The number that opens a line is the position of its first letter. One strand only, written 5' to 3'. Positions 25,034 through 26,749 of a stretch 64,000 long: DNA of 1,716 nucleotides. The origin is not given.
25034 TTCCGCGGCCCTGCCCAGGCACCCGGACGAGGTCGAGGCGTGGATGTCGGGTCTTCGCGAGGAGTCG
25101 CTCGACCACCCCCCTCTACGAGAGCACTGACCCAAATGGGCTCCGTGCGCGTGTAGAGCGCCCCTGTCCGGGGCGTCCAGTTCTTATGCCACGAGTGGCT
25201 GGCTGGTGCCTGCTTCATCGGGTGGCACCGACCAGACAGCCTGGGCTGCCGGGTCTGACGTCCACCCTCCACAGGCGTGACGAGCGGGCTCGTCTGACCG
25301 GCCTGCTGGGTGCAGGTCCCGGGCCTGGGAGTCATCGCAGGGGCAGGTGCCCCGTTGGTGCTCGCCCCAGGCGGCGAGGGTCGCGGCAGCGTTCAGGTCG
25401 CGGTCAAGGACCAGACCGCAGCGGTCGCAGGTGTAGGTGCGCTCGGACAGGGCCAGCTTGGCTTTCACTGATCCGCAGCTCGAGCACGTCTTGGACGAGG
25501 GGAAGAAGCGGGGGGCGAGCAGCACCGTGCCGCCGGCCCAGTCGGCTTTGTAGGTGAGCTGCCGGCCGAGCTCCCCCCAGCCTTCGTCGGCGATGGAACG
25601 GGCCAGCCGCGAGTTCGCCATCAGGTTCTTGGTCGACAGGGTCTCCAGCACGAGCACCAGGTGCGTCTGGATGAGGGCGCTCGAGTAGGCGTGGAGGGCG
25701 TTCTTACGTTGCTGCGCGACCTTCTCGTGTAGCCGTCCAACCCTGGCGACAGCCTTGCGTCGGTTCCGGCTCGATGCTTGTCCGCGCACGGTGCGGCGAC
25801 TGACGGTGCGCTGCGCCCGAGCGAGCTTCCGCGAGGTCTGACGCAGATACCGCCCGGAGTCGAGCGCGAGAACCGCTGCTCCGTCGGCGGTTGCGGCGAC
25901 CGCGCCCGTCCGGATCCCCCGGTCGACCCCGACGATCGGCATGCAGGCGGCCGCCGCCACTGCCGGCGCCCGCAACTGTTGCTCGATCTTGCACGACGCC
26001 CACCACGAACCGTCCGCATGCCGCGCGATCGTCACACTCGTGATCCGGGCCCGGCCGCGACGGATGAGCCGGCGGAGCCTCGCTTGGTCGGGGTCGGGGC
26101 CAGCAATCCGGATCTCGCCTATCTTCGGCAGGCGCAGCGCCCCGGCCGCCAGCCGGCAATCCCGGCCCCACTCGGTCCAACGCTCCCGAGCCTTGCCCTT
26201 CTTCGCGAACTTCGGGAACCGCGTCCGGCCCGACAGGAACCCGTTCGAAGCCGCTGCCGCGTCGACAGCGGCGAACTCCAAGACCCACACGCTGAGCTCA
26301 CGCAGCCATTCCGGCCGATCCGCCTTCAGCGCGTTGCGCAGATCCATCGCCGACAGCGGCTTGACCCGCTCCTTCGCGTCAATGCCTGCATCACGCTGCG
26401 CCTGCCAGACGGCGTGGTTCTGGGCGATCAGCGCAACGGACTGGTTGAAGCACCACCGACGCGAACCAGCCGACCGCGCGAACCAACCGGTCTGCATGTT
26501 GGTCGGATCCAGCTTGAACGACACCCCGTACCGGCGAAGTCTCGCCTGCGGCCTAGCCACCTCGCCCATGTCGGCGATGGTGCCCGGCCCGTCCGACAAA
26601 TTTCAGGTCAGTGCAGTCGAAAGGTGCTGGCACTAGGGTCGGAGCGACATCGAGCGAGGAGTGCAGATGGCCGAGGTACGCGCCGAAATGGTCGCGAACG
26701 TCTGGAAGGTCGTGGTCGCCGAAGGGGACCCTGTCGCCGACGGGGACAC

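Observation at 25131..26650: Solo TnpB (RNA-guided nuclease) element inserted between pepP and the TB7.3-like biotinyl-protein gene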

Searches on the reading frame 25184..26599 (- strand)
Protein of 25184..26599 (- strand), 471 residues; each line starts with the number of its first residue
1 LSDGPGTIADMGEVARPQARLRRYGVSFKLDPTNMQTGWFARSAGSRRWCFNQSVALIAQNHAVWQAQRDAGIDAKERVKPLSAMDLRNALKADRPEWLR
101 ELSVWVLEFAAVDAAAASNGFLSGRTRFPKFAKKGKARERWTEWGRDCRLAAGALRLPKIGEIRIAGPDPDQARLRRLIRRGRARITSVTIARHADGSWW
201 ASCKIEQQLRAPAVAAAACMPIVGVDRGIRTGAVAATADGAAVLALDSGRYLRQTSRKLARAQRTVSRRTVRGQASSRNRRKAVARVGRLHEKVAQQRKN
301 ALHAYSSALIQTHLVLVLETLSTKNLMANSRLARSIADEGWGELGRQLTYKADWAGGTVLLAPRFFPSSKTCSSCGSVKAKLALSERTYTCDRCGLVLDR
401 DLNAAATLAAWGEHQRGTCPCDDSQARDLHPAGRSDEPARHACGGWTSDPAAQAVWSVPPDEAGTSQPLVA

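Call 3: search_protein_families(library=pfam, proteins=[window:25184-26599:-])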
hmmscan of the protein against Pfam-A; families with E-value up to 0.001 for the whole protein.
window:25184-26599:- (471 aa): 3 families
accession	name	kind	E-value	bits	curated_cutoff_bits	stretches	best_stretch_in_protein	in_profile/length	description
PF07282.18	Cas12f1-like_TNB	-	1.8e-20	73.3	26.3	1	341-406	1-58/60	Cas12f1-like, TNB domain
PF01385.25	OrfB_IS605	-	2.8e-17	63.5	30.5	1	223-328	19-118/120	Probable transposase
PF12323.14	HTH_OrfB_IS605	-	7.2e-05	22.6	21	1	26-62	6-42/47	Helix-turn-helix domain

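Call 4: search_protein_families(library=ncbifam, proteins=[window:25184-26599:-])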
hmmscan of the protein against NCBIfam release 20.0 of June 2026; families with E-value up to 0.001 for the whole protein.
window:25184-26599:- (471 aa): 5 families
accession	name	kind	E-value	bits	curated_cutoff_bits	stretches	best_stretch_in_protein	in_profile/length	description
NF040570.1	guided_TnpB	subfamily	1.9e-64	218.4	100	1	28-410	3-388/389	RNA-guided endonuclease TnpB family protein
NF038280.1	IS607_TnpB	exception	1.9e-63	214.9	350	1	27-422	7-403/431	IS607 family element RNA-guided endonuclease TnpB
NF038281.1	IS200_TnpB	exception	2.1e-63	214.6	425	1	26-409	4-356/360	IS200/IS605 family element RNA-guided endonuclease TnpB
NF038192.1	V_cas_c2c8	exception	1.7e-14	53.8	350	1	154-331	208-387/457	type V CRISPR-associated protein C2c8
NF049972.1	CRISPR_Cas12f2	exception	4.8e-11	42.1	450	1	218-409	324-516/524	type V CRISPR-associated effector Cas12f2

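Call 7: find_homologous_proteins(query=window:25184-26569:-)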
Query window:25184-26569:- (461 aa): 660 proteins with E <= 0.001 among 8000 candidates; the best 120 are listed.
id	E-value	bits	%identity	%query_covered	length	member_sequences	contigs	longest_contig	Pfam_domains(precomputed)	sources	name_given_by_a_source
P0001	0.0e+0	1026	100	100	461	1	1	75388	PF01385.26,PF07282.19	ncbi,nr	ncbi:MAG: transposase [Frankiaceae bacterium]|nr:transposase [Frankiaceae bacterium]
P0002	2.1e-243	826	81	98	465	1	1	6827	PF12323.15,PF01385.26,PF07282.19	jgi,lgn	jgi:putative transposase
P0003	2.7e-218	743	74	100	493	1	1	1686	PF01385.26,PF07282.19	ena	-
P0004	5.0e-181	621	64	98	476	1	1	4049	PF12323.15,PF01385.26,PF07282.19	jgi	jgi:putative transposase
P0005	4.1e-174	598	62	98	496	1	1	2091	PF12323.15,PF01385.26,PF07282.19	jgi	jgi:putative transposase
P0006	7.3e-172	590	61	99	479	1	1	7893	PF01385.26,PF07282.19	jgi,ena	-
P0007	1.4e-169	583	62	97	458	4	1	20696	PF12323.15,PF01385.26,PF07282.19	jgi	jgi:putative transposase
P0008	4.0e-149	515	57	98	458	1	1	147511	PF01385.26,PF07282.19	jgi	jgi:putative transposase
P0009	2.8e-145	503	57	97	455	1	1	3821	PF01385.26,PF07282.19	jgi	jgi:putative transposase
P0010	8.1e-145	501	55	97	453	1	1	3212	PF12323.15,PF01385.26,PF07282.19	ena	-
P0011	1.6e-141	490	63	79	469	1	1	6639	PF12323.15,PF01385.26,PF07282.19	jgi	jgi:putative transposase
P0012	1.6e-141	490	56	97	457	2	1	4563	PF12323.15,PF01385.26,PF07282.19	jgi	jgi:putative transposase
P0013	3.4e-140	486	55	98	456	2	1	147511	PF12323.15,PF01385.26,PF07282.19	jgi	jgi:putative transposase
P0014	1.4e-138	481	55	94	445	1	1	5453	PF12323.15,PF01385.26,PF07282.19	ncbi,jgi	ncbi:MAG TPA: transposase [Acidimicrobiia bacterium]|jgi:putative transposase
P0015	4.6e-135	469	78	60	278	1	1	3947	PF01385.26,PF07282.19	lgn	-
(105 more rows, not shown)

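Call 8: find_encoding_contigs(protein=P0002, flank=5000)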
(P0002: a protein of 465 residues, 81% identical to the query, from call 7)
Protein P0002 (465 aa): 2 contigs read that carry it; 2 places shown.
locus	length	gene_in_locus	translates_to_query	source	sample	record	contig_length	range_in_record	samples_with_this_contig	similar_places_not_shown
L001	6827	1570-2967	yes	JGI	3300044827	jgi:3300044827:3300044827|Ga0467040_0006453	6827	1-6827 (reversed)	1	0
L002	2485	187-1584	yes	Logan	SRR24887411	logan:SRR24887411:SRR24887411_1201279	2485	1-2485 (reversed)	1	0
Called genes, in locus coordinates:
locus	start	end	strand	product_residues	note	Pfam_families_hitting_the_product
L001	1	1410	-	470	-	?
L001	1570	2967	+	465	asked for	PF12323:HTH_OrfB_IS605 (faint), PF01385:OrfB_IS605, PF07282:Cas12f1-like_TNB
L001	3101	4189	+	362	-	PF08240:ADH_N, PF00107:ADH_zinc_N, PF13602:ADH_zinc_N_2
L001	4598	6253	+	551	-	-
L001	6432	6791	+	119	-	-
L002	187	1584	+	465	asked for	PF12323:HTH_OrfB_IS605 (faint), PF01385:OrfB_IS605, PF07282:Cas12f1-like_TNB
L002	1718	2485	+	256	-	?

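Call 9: find_encoding_contigs(protein=P0007, flank=5000)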
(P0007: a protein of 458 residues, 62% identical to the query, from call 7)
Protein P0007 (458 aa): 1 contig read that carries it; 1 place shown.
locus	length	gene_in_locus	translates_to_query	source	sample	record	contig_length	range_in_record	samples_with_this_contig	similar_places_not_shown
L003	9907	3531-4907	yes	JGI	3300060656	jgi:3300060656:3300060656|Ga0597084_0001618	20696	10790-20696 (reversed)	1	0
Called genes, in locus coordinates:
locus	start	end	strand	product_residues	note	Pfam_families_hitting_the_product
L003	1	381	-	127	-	?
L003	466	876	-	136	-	PF01740:STAS, PF13466:STAS_2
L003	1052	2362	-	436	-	PF00275:EPSP_synthase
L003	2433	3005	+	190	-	PF01923:Cob_adeno_trans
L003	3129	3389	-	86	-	PF02823:ATP-synt_DE_N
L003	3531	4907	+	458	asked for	PF12323:HTH_OrfB_IS605 (weak), PF01385:OrfB_IS605, PF07282:Cas12f1-like_TNB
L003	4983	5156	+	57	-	-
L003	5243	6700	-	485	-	PF02874:ATP-synt_ab_N, PF00006:ATP-synt_ab, PF22919:ATP-synt_VA_C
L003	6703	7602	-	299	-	PF00231:ATP-synt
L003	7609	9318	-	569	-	PF02874:ATP-synt_ab_N, PF00006:ATP-synt_ab, PF00306:ATP-synt_ab_C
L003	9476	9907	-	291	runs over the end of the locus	PF00213:OSCP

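Call 10: find_encoding_contigs(protein=P0006, flank=5000)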
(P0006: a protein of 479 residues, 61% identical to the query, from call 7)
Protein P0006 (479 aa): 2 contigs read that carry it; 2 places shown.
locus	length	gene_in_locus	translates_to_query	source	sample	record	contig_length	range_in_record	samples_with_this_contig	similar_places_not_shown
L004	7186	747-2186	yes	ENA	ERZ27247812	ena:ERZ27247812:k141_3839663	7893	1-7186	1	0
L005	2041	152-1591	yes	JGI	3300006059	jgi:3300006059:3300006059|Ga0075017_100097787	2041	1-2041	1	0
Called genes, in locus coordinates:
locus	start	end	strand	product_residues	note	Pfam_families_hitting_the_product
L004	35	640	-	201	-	PF00440:TetR_N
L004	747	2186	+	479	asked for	PF01385:OrfB_IS605, PF07282:Cas12f1-like_TNB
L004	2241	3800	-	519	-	PF00501:AMP-binding, PF13193:AMP-binding_C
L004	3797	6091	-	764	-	PF02515:CoA_transf_3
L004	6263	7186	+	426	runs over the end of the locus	-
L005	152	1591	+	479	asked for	PF01385:OrfB_IS605, PF07282:Cas12f1-like_TNB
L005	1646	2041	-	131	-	?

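Call 17: find_related_loci(query=window:25184-26569:-, collection=metagenome_contigs, flank=3000)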
Query window:25184-26569:- (461 aa) in metagenome_contigs; peptide patterns used: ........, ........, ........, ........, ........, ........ (x = any residue, [..] = any of these).
124 stretches matched a pattern; 10 encode a relative of the query (tblastn E <= 1e-3); 10 distinct loci.
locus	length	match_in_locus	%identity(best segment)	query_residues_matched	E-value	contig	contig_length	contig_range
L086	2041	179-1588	61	4-461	7e-170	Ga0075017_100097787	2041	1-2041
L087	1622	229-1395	35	20-433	6e-64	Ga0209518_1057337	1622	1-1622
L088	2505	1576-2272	56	84-461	5e-62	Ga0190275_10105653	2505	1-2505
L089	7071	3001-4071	32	17-401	4e-50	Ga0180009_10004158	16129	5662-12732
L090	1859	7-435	50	296-433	8e-37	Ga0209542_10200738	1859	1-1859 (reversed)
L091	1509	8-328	58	296-402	4e-35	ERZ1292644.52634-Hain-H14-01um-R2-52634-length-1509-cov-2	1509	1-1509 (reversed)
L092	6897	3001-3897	29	90-402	9e-27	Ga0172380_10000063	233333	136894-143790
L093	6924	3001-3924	28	73-402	1e-26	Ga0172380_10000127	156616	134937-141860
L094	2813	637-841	80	393-461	4e-16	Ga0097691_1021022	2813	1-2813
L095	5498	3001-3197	70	388-456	3e-16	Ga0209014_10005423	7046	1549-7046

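Call 18: find_encoding_contigs(protein=P0003, flank=3000, max_places=3)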
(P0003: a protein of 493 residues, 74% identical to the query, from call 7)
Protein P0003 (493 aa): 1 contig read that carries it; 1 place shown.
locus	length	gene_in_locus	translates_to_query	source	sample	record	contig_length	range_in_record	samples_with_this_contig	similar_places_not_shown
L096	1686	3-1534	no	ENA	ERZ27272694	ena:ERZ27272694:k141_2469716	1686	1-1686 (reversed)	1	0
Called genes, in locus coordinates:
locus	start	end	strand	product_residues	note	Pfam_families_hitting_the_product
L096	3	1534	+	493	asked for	PF01385:OrfB_IS605, PF07282:Cas12f1-like_TNB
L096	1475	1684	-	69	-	?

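Call 19: find_encoding_contigs(protein=P0004, flank=3000, max_places=3)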
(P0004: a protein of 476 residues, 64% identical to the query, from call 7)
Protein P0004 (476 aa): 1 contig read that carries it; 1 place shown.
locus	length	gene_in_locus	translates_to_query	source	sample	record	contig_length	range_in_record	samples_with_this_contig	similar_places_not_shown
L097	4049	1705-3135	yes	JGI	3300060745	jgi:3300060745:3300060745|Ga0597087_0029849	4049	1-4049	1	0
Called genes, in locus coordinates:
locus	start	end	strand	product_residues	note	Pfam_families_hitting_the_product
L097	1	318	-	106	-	?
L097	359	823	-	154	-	-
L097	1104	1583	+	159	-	PF04073:tRNA_edit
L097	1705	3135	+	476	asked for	PF12323:HTH_OrfB_IS605, PF01385:OrfB_IS605, PF07282:Cas12f1-like_TNB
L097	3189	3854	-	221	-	PF03009:GDPD (faint)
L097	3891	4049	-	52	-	?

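Call 20: find_encoding_contigs(protein=P0005, flank=3000, max_places=3)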
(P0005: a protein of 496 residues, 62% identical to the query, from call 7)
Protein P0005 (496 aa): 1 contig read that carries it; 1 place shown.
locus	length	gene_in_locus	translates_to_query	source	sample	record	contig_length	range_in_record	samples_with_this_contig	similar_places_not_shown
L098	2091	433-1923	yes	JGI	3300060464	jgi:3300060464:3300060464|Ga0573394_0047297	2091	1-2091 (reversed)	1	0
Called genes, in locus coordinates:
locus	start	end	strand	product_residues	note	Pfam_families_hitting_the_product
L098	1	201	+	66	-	?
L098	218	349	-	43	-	-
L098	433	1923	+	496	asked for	PF12323:HTH_OrfB_IS605 (weak), PF01385:OrfB_IS605, PF07282:Cas12f1-like_TNB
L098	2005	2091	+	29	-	?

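Call 21: find_encoding_contigs(protein=P0008, flank=3000, max_places=3)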
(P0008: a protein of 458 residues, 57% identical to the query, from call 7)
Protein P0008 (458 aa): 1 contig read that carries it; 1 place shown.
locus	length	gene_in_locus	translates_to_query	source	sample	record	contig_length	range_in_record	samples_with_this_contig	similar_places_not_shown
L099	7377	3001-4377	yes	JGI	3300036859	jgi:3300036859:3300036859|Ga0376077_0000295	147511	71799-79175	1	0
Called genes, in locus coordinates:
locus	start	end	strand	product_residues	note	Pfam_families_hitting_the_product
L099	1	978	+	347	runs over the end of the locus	PF00296:Bac_luciferase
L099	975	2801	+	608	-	PF04879:Molybdop_Fe4S4, PF00384:Molybdopterin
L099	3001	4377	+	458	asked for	PF01385:OrfB_IS605, PF07282:Cas12f1-like_TNB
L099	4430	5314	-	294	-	-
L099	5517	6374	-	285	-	PF00296:Bac_luciferase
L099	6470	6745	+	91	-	-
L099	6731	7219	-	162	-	-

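Call 22: find_encoding_contigs(protein=P0013, flank=3000, max_places=3)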
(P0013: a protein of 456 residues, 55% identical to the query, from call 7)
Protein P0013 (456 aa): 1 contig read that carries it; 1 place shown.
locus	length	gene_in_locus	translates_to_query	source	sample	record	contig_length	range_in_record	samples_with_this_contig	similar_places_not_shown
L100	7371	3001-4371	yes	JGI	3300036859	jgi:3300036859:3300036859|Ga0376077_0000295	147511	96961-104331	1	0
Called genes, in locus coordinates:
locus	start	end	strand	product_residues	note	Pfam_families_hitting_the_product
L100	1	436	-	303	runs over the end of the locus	PF13489:Methyltransf_23, PF08241:Methyltransf_11, PF08242:Methyltransf_12, PF13649:Methyltransf_25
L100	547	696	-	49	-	-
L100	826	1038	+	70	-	-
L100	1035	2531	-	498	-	PF02129:Peptidase_S15, PF08530:PepX_C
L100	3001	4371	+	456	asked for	PF12323:HTH_OrfB_IS605 (weak), PF01385:OrfB_IS605, PF07282:Cas12f1-like_TNB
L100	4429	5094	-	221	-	-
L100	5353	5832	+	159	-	-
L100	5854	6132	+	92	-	PF13224:DUF4032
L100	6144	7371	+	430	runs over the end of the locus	PF01547:SBP_bac_1, PF13416:SBP_bac_8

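Call 38: find_encoding_contigs(protein=P0009, flank=2500, max_places=2)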
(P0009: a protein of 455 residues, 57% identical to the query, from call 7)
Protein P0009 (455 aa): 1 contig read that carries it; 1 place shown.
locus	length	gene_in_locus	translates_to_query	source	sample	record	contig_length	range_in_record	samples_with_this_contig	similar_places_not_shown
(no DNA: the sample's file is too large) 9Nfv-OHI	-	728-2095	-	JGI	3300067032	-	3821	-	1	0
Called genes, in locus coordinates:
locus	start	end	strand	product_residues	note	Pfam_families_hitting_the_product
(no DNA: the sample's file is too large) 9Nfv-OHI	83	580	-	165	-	-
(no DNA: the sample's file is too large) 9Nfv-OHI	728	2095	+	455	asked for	PF01385:OrfB_IS605, PF07282:Cas12f1-like_TNB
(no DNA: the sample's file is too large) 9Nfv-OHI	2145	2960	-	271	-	PF00378:ECH_1, PF16113:ECH_2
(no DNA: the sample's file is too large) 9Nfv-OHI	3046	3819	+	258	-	?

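Call 39: find_encoding_contigs(protein=P0011, flank=2500, max_places=2)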
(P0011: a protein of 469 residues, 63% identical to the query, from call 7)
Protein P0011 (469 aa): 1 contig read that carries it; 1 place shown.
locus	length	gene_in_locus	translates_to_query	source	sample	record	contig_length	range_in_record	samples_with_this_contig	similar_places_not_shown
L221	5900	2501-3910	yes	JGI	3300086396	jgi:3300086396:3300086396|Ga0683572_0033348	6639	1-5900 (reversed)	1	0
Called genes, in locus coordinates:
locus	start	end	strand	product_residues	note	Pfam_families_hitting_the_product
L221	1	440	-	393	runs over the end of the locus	?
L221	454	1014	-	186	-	PF00398:RrnaAD, PF13489:Methyltransf_23, PF08241:Methyltransf_11, PF08242:Methyltransf_12, PF13649:Methyltransf_25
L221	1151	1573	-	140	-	-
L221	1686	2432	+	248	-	PF03976:PPK2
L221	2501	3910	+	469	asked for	PF12323:HTH_OrfB_IS605, PF01385:OrfB_IS605, PF07282:Cas12f1-like_TNB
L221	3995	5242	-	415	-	PF04434:SWIM (weak)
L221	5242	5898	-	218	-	?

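Call 40: find_encoding_contigs(protein=P0012, flank=2500, max_places=2)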
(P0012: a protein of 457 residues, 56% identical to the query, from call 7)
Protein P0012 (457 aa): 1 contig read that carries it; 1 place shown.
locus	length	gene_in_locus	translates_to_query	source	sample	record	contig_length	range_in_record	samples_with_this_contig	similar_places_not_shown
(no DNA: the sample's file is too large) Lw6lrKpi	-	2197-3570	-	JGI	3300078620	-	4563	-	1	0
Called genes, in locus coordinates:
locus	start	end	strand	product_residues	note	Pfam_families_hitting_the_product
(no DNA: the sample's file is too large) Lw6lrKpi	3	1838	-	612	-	?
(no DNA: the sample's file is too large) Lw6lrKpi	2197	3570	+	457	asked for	PF12323:HTH_OrfB_IS605 (weak), PF01385:OrfB_IS605, PF07282:Cas12f1-like_TNB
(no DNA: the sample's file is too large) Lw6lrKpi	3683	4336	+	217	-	PF01965:DJ-1_PfpI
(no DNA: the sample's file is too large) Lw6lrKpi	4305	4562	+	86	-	?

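Call 41: find_encoding_contigs(protein=P0014, flank=2500, max_places=2)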
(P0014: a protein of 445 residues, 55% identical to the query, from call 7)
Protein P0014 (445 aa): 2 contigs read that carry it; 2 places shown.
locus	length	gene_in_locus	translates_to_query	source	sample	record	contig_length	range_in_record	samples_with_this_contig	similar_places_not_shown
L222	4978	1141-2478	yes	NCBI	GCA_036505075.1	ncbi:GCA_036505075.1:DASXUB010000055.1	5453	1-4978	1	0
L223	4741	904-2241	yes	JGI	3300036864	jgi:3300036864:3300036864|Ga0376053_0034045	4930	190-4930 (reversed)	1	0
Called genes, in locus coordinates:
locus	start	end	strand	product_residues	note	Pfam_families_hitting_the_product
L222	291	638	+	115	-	PF01590:GAF, PF13185:GAF_2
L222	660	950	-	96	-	PF13510:Fer2_4 (weak), PF00111:Fer2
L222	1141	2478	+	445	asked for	PF12323:HTH_OrfB_IS605 (weak), PF01385:OrfB_IS605, PF07282:Cas12f1-like_TNB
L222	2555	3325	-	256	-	PF12840:HTH_20, PF08327:AHSA1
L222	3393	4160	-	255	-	PF01545:Cation_efflux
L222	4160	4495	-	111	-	PF01022:HTH_5, PF12802:MarR_2 (weak), PF13412:HTH_24 (weak), PF01978:TrmB (weak)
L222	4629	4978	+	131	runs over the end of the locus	-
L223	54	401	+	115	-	PF01590:GAF, PF13185:GAF_2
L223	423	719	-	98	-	PF13510:Fer2_4 (weak), PF00111:Fer2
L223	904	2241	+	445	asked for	PF12323:HTH_OrfB_IS605 (weak), PF01385:OrfB_IS605, PF07282:Cas12f1-like_TNB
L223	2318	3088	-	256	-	PF12840:HTH_20, PF08327:AHSA1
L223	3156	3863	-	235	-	PF01545:Cation_efflux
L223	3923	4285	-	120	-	PF01022:HTH_5, PF12802:MarR_2 (weak), PF13412:HTH_24 (weak), PF01978:TrmB (weak)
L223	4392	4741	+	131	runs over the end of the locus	-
